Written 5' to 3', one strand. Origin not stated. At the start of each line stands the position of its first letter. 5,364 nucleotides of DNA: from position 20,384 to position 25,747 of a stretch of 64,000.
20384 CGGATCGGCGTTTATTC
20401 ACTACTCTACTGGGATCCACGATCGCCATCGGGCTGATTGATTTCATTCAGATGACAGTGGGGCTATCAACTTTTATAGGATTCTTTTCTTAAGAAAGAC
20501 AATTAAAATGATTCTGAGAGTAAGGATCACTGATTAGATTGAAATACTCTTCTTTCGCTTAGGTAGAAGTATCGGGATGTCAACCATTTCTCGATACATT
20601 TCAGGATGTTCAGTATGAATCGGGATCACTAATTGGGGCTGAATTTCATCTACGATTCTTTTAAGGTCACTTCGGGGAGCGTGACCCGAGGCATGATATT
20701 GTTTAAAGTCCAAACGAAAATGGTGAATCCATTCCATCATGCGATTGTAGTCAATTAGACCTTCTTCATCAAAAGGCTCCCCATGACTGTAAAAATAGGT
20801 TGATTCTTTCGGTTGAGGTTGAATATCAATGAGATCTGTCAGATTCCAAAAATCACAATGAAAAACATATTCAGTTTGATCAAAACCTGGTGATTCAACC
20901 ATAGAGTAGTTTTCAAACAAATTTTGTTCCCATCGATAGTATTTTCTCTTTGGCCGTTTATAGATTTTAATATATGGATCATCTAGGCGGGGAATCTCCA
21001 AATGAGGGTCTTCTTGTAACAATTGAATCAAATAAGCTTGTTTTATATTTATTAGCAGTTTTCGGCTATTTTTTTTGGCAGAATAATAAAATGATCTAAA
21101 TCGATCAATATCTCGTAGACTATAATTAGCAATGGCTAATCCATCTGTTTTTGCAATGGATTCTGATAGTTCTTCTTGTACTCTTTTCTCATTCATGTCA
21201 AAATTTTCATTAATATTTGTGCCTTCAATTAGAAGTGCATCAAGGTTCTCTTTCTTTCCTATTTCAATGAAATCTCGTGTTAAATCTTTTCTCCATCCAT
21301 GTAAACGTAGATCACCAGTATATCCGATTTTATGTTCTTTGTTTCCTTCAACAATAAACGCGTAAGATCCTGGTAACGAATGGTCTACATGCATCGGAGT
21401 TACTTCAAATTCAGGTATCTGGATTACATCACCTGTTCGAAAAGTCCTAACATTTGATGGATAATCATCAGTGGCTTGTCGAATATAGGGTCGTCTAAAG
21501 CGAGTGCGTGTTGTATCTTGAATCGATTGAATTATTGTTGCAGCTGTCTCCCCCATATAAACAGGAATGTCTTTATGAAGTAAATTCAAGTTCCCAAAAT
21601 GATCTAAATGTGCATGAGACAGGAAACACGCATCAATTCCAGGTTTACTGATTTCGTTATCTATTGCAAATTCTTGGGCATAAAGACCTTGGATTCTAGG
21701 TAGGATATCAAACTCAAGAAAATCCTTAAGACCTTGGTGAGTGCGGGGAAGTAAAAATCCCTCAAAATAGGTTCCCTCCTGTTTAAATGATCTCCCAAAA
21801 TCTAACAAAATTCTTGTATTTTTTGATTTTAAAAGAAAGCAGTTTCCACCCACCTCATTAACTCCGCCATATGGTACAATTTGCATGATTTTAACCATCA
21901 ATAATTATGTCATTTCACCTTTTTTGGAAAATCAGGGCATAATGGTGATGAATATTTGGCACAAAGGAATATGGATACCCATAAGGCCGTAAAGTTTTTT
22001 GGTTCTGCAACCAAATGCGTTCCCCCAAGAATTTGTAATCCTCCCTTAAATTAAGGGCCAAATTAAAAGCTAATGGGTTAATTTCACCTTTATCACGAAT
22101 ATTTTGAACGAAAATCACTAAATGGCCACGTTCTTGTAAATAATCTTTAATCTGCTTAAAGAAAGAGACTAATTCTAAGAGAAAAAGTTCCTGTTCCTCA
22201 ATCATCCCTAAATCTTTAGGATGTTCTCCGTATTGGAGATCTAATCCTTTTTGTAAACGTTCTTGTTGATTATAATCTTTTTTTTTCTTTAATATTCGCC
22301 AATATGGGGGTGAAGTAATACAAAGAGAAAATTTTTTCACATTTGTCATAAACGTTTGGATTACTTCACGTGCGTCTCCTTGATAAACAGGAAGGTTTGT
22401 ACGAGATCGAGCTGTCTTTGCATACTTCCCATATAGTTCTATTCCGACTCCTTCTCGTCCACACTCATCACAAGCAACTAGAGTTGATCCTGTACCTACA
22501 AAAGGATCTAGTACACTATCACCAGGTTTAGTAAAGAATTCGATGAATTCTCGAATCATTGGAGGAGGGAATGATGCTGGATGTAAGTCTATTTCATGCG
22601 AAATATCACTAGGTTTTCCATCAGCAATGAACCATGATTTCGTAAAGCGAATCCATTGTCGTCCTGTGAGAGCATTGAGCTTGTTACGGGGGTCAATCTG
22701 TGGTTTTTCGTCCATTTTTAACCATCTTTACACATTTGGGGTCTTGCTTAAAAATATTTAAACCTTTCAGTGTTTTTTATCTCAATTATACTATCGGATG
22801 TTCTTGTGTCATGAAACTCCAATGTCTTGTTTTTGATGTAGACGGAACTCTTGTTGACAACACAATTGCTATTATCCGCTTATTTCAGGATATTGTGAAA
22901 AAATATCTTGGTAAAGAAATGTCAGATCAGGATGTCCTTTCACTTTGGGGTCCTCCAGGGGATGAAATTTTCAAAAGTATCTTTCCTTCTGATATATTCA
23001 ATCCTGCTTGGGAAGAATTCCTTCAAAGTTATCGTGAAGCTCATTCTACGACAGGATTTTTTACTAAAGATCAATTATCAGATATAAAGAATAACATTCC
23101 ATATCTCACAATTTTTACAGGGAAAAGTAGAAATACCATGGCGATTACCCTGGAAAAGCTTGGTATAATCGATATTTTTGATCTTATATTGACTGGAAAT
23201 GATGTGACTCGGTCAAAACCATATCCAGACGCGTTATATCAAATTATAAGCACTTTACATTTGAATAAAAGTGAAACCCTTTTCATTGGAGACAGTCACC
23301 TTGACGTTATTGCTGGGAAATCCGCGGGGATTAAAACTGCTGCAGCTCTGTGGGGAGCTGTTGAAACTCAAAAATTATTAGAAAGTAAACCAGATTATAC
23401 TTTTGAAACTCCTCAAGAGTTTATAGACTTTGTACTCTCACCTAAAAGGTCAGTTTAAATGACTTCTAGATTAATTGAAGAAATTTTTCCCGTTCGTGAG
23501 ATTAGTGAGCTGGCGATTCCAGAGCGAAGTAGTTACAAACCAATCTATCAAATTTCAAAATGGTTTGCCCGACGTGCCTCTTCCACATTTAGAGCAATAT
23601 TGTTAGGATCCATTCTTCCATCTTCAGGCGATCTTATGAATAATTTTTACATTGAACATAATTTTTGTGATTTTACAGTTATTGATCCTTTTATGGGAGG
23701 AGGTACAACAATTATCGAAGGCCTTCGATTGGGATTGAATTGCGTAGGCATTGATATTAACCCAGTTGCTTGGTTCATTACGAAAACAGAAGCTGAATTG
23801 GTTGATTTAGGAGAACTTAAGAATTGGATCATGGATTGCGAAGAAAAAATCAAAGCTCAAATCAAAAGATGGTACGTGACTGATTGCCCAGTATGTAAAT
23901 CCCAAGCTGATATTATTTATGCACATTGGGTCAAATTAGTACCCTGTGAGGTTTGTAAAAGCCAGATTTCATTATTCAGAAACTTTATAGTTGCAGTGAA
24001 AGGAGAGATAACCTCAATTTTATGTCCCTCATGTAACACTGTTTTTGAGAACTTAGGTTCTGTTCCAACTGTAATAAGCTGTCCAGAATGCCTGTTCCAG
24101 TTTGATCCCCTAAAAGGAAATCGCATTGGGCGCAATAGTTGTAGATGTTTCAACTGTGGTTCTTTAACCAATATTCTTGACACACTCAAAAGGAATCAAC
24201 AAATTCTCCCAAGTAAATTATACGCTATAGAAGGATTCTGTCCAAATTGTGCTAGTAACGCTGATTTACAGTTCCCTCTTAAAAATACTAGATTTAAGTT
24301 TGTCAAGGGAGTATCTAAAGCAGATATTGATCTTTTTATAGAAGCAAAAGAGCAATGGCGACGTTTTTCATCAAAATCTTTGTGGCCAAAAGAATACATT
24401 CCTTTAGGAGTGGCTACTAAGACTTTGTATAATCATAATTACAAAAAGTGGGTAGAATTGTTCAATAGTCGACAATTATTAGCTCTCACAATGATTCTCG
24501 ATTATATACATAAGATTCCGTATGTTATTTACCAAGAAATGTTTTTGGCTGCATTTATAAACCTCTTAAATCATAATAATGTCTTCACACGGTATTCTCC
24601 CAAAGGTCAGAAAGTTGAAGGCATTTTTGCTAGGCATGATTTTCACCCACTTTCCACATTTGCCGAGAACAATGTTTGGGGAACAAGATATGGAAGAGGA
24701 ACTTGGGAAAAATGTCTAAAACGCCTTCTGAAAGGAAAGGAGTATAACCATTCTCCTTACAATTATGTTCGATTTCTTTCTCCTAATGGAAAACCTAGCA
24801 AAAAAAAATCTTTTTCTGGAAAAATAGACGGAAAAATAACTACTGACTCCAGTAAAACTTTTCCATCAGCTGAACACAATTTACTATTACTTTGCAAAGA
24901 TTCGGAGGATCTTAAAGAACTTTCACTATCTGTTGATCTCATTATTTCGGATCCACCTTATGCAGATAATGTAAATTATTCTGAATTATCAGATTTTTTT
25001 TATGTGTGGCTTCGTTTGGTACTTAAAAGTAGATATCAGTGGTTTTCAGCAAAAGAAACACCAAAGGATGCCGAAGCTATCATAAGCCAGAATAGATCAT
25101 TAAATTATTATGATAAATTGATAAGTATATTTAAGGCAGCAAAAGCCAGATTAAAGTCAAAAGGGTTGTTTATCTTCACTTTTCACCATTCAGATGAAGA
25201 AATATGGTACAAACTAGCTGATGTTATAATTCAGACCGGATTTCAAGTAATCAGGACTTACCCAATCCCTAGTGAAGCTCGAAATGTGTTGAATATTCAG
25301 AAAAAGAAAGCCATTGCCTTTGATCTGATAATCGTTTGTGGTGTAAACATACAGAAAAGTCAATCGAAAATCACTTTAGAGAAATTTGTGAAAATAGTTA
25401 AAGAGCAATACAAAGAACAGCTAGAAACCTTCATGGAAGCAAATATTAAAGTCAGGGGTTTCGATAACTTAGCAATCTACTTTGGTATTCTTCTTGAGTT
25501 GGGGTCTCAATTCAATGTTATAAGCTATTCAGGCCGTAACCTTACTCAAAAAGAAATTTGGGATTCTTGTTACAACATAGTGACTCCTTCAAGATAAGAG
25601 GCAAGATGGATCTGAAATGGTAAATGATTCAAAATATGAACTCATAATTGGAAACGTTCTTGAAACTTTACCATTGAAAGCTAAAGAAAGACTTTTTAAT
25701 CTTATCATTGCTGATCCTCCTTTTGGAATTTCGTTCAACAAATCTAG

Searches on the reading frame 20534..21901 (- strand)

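Call 77: search_protein_families(library=pfam, proteins=[window:20534-21901:-], max_evalue=0.00001)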
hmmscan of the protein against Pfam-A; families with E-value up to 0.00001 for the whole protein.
window:20534-21901:- (455 aa): 4 families
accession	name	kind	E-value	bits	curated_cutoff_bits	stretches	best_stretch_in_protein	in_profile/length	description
PF12706.13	Lactamase_B_2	-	1e-10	42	27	1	86-228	28-165/200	Beta-lactamase superfamily domain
PF07521.17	RMMBL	-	3.3e-08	33.8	21.6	1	396-436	5-46/63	Zn-dependent metallo-hydrolase RNA specificity domain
PF00753.33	Lactamase_B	-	2.4e-07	31.3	22.7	1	16-198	3-150/196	Metallo-beta-lactamase superfamily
PF13483.12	Lactamase_B_3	-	2.6e-07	31.2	24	0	17-198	5-111/160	Beta-lactamase superfamily domain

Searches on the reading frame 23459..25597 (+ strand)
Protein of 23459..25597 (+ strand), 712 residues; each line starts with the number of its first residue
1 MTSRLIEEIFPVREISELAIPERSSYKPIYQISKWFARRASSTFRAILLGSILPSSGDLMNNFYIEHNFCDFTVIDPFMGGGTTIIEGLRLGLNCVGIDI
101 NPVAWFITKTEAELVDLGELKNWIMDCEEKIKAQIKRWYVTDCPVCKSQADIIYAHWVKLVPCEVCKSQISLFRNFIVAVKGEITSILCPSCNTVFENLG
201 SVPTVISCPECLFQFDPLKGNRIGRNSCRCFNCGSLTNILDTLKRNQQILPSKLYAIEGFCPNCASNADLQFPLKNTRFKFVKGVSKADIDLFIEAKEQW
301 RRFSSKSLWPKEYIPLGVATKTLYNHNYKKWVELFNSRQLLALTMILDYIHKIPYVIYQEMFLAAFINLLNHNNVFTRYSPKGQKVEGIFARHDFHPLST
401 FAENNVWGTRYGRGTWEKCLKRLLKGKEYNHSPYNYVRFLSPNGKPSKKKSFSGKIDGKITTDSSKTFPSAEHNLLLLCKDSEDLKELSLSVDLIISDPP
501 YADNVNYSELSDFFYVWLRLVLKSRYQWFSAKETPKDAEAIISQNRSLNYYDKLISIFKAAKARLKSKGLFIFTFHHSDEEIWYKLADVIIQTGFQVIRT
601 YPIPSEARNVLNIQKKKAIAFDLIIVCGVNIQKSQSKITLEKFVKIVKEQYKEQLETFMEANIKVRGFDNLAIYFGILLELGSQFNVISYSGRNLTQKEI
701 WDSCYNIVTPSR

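Call 77: search_protein_families(library=pfam, proteins=[window:23459-25597:+], max_evalue=0.00001)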
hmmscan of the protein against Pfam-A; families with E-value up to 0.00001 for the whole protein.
window:23459-25597:+ (712 aa): 2 families
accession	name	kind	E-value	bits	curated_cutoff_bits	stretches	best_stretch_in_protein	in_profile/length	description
PF01555.25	N6_N4_Mtase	-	2.6e-10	41.1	26.7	0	73-102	184-213/221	DNA methylase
PF01170.24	UPF0020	-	3.6e-06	27.3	22.3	0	478-511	108-141/197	RMKL-like, methyltransferase domain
